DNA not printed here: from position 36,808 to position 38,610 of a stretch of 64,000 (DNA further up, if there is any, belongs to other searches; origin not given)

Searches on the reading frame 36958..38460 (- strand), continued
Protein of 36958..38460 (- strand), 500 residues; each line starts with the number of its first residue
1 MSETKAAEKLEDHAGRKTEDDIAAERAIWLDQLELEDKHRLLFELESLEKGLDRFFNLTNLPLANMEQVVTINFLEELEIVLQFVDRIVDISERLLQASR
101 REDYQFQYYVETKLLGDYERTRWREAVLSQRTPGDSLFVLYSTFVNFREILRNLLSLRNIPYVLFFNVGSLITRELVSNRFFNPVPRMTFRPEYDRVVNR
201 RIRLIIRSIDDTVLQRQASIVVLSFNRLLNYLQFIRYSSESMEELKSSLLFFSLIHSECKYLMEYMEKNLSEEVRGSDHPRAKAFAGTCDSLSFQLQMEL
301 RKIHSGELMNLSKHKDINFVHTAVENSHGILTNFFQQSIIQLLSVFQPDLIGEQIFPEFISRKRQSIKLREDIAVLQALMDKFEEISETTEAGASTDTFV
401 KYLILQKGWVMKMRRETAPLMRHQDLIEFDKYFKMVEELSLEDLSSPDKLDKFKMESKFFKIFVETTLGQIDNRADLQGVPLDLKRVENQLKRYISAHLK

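Call 50: search_solved_structures(query=A2, max_evalue=10)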
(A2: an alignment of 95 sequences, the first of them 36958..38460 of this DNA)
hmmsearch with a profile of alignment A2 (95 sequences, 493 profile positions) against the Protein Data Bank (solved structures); distinct sequences matched with E-value up to 10: 2.
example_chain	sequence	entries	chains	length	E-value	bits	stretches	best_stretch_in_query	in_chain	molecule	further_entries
8cip_A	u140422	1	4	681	0.34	12.5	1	394-443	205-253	Transketolase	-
7t7k_B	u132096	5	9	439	0.66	11.6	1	406-437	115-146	Damage-control phosphatase SPAC806.04c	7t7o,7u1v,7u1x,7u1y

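Call 54: search_protein_families(library=pfam, proteins=[L024:7897-11511:+, L024:11518-13032:+, L028:7540-9045:+, L017:2591-3628:-, L034:3735-4892:+, L026:8480-10129:-, L080:7555-8559:+, L072:6881-9469:+, L079:478-2007:+, L071:5856-7079:-], max_evalue=0.001)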
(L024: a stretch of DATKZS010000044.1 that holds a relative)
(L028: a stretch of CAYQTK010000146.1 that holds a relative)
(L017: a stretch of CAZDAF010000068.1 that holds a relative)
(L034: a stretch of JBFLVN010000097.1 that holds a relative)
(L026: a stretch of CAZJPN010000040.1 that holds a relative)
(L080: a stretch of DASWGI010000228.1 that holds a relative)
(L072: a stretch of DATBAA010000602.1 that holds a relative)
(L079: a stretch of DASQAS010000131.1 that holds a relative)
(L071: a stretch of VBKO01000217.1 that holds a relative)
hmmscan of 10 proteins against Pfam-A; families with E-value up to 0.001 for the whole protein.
L024:7897-11511:+ (1204 aa): 7 families
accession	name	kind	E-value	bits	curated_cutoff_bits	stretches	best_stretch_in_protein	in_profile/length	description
PF00270.35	DEAD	-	1.2e-25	90.6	26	1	663-825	1-165/167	DEAD/DEAH box helicase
PF03461.20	TRCF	-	9.4e-24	84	25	1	1062-1154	1-93/95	TRCF domain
PF17757.6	UvrB_inter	-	7e-23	81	22.9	1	138-224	2-89/91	UvrB interaction domain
PF00271.37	Helicase_C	-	5.3e-18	65.7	23.5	1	862-967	5-109/110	Helicase conserved C-terminal domain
PF02559.22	CarD_TRCF_RID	-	8.8e-13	48.6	23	1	526-594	3-57/57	CarD-like/TRCF RID domain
PF04851.21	ResIII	-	1.5e-10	41.7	22.5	1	663-819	5-162/164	Type III restriction enzyme, res subunit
PF22590.2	Cas3-like_C_2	-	0.00026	21.7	27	1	870-968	2-105/106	CRISPR-associated nuclease/helicase Cas3, C-terminal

L024:11518-13032:+ (504 aa): 1 family
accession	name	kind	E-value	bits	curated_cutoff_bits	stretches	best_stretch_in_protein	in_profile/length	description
PF01235.23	Na_Ala_symp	-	1.9e-130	436.2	24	1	73-485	6-382/392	Sodium:alanine symporter family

L028:7540-9045:+ (501 aa): 2 families
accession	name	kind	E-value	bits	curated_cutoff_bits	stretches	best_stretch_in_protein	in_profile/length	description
PF02310.24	B12-binding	-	7e-19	68.3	32.1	1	29-151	13-120/121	B12 binding domain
PF04055.27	Radical_SAM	-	3.4e-18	66.8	29.5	1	223-388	2-166/166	Radical SAM superfamily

L017:2591-3628:- (345 aa): 3 families
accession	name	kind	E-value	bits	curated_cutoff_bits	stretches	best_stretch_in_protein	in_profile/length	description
PF03781.23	FGE-sulfatase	-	2.3e-16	60.7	23.3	1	211-300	86-190/255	Sulfatase-modifying factor enzyme 1-like domain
PF13036.11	LpoB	-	1.3e-05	25.6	22.3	1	52-132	50-139/147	Peptidoglycan-synthase activator LpoB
PF03783.19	CsgG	-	2.9e-05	23.9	20.8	1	52-111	40-98/210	Curli production assembly/transport component CsgG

L034:3735-4892:+ (385 aa): 7 families
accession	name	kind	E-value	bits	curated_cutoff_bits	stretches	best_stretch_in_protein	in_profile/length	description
PF00441.29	Acyl-CoA_dh_1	-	1e-48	165.7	22.4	1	230-378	1-149/150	Acyl-CoA dehydrogenase, C-terminal domain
PF02771.21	Acyl-CoA_dh_N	-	4.1e-33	114.6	22.9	1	6-118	1-113/113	Acyl-CoA dehydrogenase, N-terminal domain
PF02770.24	Acyl-CoA_dh_M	-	1.1e-30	106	33.3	1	122-218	1-97/97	Acyl-CoA dehydrogenase, middle domain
PF08028.16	Acyl-CoA_dh_2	-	5.2e-15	56.4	22.7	1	246-367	2-133/134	Acyl-CoA dehydrogenase, C-terminal domain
PF22924.1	ACOX_C_alpha1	-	2.7e-05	24.5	27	1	306-376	96-166/169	Acyl-CoA oxidase, C-alpha1 domain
PF21343.2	ACAD9-ACADV_C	-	0.00011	22.9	27.8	1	270-334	26-91/120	ACAD9/ACADV, C-terminal domain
PF21263.2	Acyl-CoA-dh_C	-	0.00067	20.4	27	0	271-333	16-72/96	Acyl-CoA dehydrogenase, C-terminal domain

L026:8480-10129:- (549 aa): 2 families
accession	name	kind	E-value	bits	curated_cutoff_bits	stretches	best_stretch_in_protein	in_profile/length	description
PF12146.15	Hydrolase_4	-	1.1e-06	28.5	27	1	169-208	56-95/239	Serine aminopeptidase, S33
PF12697.13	Abhydrolase_6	-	8.1e-06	27.1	26.3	1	78-240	1-101/217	Alpha/beta hydrolase family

L080:7555-8559:+ (334 aa): 1 family
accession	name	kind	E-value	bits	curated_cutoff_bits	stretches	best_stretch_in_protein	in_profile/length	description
PF03331.19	LpxC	-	8.4e-112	373.5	27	1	30-297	1-265/268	UDP-3-O-acyl N-acetylglycosamine deacetylase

L072:6881-9469:+ (862 aa): 8 families
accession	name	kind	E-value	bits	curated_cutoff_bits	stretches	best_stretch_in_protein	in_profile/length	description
PF00563.25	EAL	-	1.3e-79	267.3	31.3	1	600-835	2-234/236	EAL domain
PF00990.26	GGDEF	-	1.4e-46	158.7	23.8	1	421-578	1-159/161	Diguanylate cyclase, GGDEF domain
PF00989.32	PAS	-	2.2e-18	66.8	22.6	2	179-278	2-108/113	PAS fold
PF13188.13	PAS_8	-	2.9e-18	65.5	21.8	2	180-233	3-52/65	PAS domain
PF13426.13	PAS_9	-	4.3e-18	65.9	27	2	189-285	2-103/103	PAS domain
PF08448.16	PAS_4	-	1.1e-15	58.3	23.1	2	184-288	1-110/110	PAS fold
PF13185.12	GAF_2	-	7.8e-08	33.1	28.6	1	28-164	3-135/136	GAF domain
PF08447.18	PAS_3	-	1.9e-07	31.7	25.6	0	322-402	2-86/89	PAS fold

L079:478-2007:+ (509 aa): 1 family
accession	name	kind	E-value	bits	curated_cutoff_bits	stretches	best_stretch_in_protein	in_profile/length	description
PF13205.12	Big_5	-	1.6e-05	26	23.6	0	32-155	4-104/105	Bacterial Ig-like domain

L071:5856-7079:- (407 aa): 0 families

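Call 55: find_homologous_proteins(query=A2, max_evalue=0.00001)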
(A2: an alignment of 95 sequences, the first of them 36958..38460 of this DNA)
Query A2 (95 sequences) (500 aa, profile of the alignment): 53 proteins with E <= 0.00001 among 8000 candidates.
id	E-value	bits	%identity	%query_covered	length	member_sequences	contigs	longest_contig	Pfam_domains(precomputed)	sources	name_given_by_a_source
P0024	1.1e-171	590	56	95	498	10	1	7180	-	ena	-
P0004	6.9e-171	587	70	98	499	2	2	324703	-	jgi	-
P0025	3.3e-169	582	54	96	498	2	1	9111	-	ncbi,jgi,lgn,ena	-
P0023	2.1e-168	579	57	96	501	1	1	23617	-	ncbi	-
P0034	2.7e-168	579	50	95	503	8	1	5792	-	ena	-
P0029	6.2e-168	577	55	95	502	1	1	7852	-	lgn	-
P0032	4.6e-166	571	52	95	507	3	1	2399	-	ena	-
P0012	1.4e-165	570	63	100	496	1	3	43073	-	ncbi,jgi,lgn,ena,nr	ncbi:MAG TPA: hypothetical protein VM658_21850 [bacterium]|nr:hypothetical protein [bacterium]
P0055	2.1e-165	569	27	98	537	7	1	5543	-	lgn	-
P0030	2.9e-165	569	54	95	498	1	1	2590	-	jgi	jgi:hypothetical protein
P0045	4.0e-165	568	44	99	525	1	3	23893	-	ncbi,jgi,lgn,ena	-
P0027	4.2e-165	568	55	96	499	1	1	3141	-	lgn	-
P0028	4.4e-165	568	55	95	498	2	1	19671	-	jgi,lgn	jgi:hypothetical protein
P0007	1.4e-164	566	66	97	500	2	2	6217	-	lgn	-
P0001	5.1e-164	565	100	100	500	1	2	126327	-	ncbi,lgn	-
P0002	1.4e-162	560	72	97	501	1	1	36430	-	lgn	-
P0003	2.3e-160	552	69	96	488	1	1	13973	-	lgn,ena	-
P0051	5.3e-160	551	37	95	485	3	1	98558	-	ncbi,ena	-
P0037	9.0e-160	550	46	96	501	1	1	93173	-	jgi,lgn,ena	-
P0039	1.0e-158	547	46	97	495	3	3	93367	-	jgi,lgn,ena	-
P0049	1.5e-157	543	36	96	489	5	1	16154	-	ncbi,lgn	ncbi:MAG TPA: hypothetical protein VII00_06035 [bacterium]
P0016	3.1e-157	542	59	97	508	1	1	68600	-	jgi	jgi:hypothetical protein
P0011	2.5e-155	536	66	95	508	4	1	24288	-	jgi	jgi:hypothetical protein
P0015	3.8e-151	522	63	97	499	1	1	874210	-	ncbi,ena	-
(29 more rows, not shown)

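Call 56: find_homologous_proteins(query=L049:6001-7404:+, max_evalue=0.00001)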
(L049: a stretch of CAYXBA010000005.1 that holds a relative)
Query L049:6001-7404:+ (468 aa): 477 proteins with E <= 0.00001 among 8000 candidates; the best 120 are listed.
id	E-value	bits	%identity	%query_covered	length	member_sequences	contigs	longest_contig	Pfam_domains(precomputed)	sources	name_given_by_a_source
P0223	9.0e-294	992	100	98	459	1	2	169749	-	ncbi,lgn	-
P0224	3.0e-265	898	88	98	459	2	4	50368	-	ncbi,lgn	-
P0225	2.8e-262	888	88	97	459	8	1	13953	-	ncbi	-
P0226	1.8e-260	882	86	98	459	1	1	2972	-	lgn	-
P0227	1.3e-258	876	86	97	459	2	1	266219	-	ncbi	-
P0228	3.7e-258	875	86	97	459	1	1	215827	-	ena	-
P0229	9.8e-257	870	87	97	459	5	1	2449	-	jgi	-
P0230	7.3e-256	867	86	97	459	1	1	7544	-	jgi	jgi:hypothetical protein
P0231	9.1e-256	867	85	97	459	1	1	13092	-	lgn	-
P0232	4.6e-254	861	85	97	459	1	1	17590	-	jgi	jgi:hypothetical protein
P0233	2.9e-253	859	85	97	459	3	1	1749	-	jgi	-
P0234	1.8e-251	853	84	97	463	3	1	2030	-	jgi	-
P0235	7.6e-251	851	82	98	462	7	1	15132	-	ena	-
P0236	3.4e-248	842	83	97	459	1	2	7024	-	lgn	-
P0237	1.9e-225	767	74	98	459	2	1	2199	-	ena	-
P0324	1.2e-180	620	61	98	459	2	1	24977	-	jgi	jgi:archaeosine-15-forming tRNA-guanine transglycosylase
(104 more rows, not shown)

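Call 58: search_dna_similar(query=window:36958-38460:-, collection=plasmids, mode=protein, max_evalue=0.001, max_rows=10)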
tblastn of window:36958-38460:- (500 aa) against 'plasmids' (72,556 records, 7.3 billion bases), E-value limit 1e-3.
No match.

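Call 59: search_dna_similar(query=window:36958-38460:-, collection=phages, mode=protein, max_evalue=0.001, max_rows=10)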
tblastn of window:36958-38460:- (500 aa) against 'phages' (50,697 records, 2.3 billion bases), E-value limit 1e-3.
No match.

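Call 64: fold_search(model_id=the predicted structure, library=viral)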
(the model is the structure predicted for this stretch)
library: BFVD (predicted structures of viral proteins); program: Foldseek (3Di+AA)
matches with E <= 10: 106; with E <= 0.001: 0
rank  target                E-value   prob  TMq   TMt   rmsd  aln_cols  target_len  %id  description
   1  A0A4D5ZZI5            3.8e-01  0.38  0.18  0.23  30.9       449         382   10  (no name in the UniProt tables at hand)
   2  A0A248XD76            9.5e-01  0.06  0.11  0.06  35.9       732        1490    9  Putative tail tape measure protein [Klebsiella phage YMC16/01/N133_KPN_BP]
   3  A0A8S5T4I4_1          1.0e+00  0.09  0.14  0.07  31.9       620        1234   11  Tape measure protein N-terminal domain-containing protein [Siphoviridae sp. ctn8e14]
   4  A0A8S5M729            1.0e+00  0.07  0.09  0.14  23.7       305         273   13  Uncharacterized protein [Siphoviridae sp. ctrgt10]
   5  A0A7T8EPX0            1.2e+00  0.08  0.11  0.13  35.5       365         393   11  Uncharacterized protein [Erwinia phage pEa_SNUABM_5]
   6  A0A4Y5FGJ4            1.2e+00  0.05  0.11  0.06  24.8       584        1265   10  Tape measure protein [Lactobacillus phage 3-521]
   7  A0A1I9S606            1.7e+00  0.04  0.11  0.09  25.2       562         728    9  (no name in the UniProt tables at hand)
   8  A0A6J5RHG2            1.7e+00  0.03  0.09  0.07  28.4       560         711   10  Uncharacterized protein [uncultured Caudovirales phage]
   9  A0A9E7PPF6            1.9e+00  0.21  0.18  0.18  34.3       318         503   13  Uncharacterized protein [Largemouth bass virus]
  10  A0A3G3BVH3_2          1.9e+00  0.06  0.11  0.05  51.8       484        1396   12  Tail tape measure protein [Bacillus phage vB_BcoS-136]
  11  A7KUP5                2.0e+00  0.16  0.14  0.11  20.2       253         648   10  (no name in the UniProt tables at hand)
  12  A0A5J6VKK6            2.0e+00  0.15  0.16  0.14  15.1       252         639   13  Uncharacterized protein [Megaviridae environmental sample]
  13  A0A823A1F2            2.1e+00  0.04  0.12  0.07  27.0       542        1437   11  (no name in the UniProt tables at hand)
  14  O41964                2.1e+00  0.03  0.09  0.06  29.6       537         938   11  Tegument protein [Murid herpesvirus 4]
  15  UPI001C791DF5         2.2e+00  0.07  0.15  0.09  26.4       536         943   11  (no name look-up for this kind of identifier)
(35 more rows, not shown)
